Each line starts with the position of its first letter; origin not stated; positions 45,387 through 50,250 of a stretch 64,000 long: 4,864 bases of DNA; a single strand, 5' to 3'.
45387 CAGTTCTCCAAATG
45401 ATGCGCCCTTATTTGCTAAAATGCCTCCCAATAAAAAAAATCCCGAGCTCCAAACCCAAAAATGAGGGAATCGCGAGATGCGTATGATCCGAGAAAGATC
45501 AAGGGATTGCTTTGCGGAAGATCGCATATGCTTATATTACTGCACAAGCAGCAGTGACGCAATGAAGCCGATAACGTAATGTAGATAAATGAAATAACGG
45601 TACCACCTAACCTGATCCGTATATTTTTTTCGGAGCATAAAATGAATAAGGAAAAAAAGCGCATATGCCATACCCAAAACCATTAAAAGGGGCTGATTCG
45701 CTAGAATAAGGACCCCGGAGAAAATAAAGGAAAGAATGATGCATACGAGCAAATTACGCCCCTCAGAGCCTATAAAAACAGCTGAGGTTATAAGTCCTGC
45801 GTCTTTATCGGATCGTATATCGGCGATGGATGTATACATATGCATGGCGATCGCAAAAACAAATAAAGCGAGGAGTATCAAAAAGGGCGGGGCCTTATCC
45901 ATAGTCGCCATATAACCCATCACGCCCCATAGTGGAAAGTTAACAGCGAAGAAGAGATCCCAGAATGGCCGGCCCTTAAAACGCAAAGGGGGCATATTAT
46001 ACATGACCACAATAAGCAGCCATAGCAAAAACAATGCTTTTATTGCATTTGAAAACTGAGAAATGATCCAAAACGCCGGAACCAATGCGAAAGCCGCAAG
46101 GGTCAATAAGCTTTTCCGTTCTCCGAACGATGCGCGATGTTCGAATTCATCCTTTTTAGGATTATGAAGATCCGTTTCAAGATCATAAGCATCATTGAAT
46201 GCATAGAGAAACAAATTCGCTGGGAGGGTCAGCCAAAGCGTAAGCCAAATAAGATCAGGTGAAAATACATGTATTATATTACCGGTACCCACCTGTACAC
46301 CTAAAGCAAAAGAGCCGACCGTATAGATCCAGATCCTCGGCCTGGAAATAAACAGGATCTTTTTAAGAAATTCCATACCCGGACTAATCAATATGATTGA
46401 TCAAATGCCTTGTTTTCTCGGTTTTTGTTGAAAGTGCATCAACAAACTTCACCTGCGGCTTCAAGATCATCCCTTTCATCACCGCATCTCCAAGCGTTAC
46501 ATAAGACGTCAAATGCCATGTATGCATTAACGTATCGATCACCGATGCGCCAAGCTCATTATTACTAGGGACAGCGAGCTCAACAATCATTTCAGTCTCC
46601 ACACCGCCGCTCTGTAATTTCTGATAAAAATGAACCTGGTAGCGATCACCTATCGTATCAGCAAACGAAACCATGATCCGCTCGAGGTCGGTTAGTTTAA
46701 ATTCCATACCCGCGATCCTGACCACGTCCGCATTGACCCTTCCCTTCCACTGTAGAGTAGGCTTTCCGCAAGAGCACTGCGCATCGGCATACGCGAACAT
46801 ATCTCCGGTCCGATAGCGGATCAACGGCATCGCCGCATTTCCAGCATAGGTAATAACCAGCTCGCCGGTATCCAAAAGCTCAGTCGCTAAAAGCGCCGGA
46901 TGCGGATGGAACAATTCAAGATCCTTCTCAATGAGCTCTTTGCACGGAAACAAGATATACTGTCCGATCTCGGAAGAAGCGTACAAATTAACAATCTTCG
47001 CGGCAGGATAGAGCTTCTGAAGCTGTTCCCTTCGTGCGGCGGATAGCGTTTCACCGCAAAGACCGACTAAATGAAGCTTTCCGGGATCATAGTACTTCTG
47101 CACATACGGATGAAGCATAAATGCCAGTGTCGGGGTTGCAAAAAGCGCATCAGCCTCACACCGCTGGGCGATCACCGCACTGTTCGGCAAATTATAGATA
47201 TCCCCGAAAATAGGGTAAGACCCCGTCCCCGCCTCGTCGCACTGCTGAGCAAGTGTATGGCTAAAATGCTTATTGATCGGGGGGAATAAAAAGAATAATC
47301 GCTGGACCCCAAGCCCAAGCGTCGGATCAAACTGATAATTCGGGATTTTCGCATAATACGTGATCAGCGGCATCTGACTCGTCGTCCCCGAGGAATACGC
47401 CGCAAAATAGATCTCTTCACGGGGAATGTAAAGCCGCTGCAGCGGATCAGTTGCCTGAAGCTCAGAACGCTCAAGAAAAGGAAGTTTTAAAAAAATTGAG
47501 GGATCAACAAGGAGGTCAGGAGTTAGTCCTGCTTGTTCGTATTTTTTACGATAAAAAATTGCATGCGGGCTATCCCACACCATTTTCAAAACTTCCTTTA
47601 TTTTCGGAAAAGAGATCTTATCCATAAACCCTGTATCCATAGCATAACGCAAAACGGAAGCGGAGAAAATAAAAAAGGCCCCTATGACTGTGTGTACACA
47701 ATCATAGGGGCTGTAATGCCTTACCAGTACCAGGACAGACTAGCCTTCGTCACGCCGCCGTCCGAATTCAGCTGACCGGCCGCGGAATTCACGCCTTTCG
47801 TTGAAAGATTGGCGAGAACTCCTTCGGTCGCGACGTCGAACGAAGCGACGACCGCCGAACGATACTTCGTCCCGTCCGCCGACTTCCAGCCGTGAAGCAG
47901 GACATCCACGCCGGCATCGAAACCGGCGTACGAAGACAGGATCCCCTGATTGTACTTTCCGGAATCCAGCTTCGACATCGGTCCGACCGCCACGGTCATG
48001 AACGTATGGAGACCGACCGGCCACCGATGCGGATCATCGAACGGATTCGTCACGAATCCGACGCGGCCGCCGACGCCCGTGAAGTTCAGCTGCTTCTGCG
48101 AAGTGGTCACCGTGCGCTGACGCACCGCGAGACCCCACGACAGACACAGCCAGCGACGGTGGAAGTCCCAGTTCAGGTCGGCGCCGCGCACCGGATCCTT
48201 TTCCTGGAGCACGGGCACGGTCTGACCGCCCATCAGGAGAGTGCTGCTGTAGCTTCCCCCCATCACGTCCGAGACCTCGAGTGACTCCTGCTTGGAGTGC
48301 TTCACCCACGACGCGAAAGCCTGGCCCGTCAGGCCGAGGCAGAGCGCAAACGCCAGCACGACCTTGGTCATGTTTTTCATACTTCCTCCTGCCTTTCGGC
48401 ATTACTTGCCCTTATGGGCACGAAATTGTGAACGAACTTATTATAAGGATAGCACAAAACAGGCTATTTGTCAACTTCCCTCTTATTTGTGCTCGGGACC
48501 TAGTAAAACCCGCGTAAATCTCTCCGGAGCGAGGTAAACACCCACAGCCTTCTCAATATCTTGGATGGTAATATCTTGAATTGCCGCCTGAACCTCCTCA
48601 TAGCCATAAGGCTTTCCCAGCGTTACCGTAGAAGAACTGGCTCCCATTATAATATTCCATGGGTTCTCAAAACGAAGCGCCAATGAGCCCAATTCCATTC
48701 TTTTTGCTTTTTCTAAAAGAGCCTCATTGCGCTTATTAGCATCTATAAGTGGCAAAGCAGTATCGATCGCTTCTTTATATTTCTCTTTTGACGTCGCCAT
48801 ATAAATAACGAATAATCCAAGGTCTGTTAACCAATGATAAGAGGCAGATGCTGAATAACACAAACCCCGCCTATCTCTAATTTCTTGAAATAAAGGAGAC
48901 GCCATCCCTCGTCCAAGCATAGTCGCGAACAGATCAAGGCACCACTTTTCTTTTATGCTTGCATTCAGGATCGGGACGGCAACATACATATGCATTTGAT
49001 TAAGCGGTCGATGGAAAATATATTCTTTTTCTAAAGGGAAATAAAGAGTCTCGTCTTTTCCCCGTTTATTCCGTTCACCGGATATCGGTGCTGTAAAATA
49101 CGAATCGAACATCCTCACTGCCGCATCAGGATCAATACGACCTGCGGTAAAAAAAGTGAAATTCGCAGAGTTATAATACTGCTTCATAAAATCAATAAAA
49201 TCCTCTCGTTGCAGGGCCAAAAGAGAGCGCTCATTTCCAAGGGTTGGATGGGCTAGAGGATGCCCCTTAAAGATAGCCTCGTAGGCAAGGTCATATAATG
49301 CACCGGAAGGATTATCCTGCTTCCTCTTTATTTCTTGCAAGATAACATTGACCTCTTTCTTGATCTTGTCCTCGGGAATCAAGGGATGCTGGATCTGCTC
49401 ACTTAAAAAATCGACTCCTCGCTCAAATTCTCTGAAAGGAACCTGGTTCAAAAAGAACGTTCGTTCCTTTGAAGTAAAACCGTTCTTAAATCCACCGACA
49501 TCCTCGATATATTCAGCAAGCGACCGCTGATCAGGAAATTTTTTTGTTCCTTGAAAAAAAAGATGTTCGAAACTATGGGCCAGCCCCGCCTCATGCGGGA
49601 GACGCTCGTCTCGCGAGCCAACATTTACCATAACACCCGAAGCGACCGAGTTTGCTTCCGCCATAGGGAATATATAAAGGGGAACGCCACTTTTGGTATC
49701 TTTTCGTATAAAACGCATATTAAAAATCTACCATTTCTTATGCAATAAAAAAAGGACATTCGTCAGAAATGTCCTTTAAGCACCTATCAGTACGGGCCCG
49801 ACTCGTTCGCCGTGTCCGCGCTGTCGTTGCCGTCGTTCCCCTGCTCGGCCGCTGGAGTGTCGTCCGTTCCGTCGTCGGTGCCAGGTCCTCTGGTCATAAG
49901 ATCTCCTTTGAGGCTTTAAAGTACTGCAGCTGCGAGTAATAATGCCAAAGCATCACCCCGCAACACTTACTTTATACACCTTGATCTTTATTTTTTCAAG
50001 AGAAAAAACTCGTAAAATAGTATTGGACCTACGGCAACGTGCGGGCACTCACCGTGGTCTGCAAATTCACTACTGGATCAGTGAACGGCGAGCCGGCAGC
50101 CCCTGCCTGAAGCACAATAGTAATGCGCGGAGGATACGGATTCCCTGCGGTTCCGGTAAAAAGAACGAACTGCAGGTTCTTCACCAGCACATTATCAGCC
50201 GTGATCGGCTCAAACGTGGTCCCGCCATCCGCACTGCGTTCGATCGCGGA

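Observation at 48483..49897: Unannotated 36-aa acidic Gly/Asp/Thr-rich peptide gene with consensus ribosome-binding site and private terminator next to an M16 peptidase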

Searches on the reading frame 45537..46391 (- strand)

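Call 8: search_protein_families(library=pfam, proteins=[window:45537-46391:-], max_evalue=0.01)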
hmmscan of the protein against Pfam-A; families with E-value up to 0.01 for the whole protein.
window:45537-46391:- (284 aa): 1 family
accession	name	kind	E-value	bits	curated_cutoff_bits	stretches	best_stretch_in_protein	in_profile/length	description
PF01040.23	UbiA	-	4.6e-21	75.7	34.2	1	42-268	16-245/250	UbiA prenyltransferase family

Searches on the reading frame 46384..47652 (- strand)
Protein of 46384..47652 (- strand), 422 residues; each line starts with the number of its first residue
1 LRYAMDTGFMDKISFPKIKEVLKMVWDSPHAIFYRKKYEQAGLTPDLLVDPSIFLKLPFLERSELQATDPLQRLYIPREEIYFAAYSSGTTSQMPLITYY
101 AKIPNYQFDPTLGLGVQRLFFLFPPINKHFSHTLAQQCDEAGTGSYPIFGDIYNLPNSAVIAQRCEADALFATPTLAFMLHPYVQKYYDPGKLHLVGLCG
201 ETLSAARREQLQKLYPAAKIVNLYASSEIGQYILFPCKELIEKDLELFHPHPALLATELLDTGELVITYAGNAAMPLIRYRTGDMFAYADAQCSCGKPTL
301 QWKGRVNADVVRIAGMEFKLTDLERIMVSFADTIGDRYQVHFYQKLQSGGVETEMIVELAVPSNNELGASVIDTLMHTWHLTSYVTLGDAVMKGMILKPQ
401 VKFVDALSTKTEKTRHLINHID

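Call 8: search_protein_families(library=pfam, proteins=[window:46384-47652:-], max_evalue=0.01)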
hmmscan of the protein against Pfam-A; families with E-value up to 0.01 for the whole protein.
window:46384-47652:- (422 aa): 1 family
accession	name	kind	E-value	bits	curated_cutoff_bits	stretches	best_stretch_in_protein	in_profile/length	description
PF00501.34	AMP-binding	-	5.1e-05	22.7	29.9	1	163-232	253-327/384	AMP-binding enzyme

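Call 39: search_protein_families(library=ncbifam, proteins=[window:46384-47652:-], max_evalue=1)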
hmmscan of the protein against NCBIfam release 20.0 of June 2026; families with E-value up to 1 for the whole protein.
window:46384-47652:- (422 aa): 10 families
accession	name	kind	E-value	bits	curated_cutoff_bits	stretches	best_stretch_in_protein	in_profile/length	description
NF045666.1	DVU1553_fam_AMP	equivalog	2.6e-17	62.9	300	1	149-299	165-321/331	DVU_1553 family AMP-dependent CoA ligase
NF041878.1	paak_haloarch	equivalog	2.9e-17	62.4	700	2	161-349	167-366/427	phenylacetate--CoA ligase PaaK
TIGR02155.1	PA_CoA_ligase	equivalog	7.6e-16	57.6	646.3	2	17-101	15-97/422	phenylacetate--CoA ligase PaaK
NF053551.1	FlxY_rubin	equivalog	9.7e-14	50.9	520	2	261-302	275-316/424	flexirubin biosynthesis putative acyl-CoA ligase FlxY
NF041217.1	BagE_FevW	exception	2.2e-08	33.5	800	1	197-371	198-368/424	bagremycin/ferroverdin synthetase BagE/FevW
TIGR01733.1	AA-adenyl-dom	subfamily_domain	0.00017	20.5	317.4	1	161-230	207-274/409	amino acid adenylation domain-containing protein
NF003417.0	PRK04813.1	subfamily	0.012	14.1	476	1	191-228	261-298/505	D-alanine--poly(phosphoribitol) ligase subunit DltA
TIGR02304.1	aden_form_hyp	equivalog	0.02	13.9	251.9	1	267-377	284-395/430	F390 synthetase-related protein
TIGR01734.1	D-ala-DACP-lig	equivalog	0.042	12.4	559.85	1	179-228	248-296/504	D-alanine--poly(phosphoribitol) ligase subunit DltA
NF005863.0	PRK07798.1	subfamily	0.072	11.6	543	1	180-232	289-338/540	acyl-CoA synthetase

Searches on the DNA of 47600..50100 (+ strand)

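Call 9: search_dna_similar(query=window:47600-50100:+, collection=plasmids, mode=near)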
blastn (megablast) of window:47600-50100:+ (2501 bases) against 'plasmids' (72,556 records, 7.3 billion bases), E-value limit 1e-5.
No match.
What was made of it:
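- Tried and rejected: Plasmids: a megablast of the region against plasmids gave no match (call 9).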

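Call 23: search_rna_families(source=window, start=49650, end=50100, threshold=evalue, max_evalue=10)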
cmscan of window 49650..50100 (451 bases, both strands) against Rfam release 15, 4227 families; matches with E-value up to 10: 3.
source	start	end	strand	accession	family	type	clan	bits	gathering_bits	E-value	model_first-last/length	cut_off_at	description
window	49706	49782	+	RF02449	ncr1015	Gene; sRNA;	-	19.2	60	3.5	1-121/121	no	Bacillus sRNA ncr1015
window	50003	50020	+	RF01098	RF_site9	Cis-reg; frameshift_element;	-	14.7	70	7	1-50/50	no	Gag/pro ribosomal frameshift site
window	49650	49781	+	RF04184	BTnc060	Gene; sRNA;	-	14.5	228.9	9.9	73-213/213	5'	Bacteroides sRNA BTnc060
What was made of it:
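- On Known small RNA / cis-regulatory RNA (Rfam 15): Nothing meaningful appears at E <= 10 in 49650..50100 (call 23).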

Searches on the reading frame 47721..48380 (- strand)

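Call 8: search_protein_families(library=pfam, proteins=[window:47721-48380:-], max_evalue=0.01)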
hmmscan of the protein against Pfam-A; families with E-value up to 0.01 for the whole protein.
window:47721-48380:- (219 aa): 0 families

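Call 39: search_protein_families(library=ncbifam, proteins=[window:47721-48380:-], max_evalue=1)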
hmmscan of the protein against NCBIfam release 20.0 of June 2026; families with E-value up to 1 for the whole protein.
window:47721-48380:- (219 aa): 1 family
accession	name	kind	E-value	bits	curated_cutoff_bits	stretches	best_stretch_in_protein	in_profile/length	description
NF053514.2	JUQZ_fam_ocin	equivalog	0.00058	20.1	40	1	1-62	1-69/107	BLB8/JUQZ-1 family protein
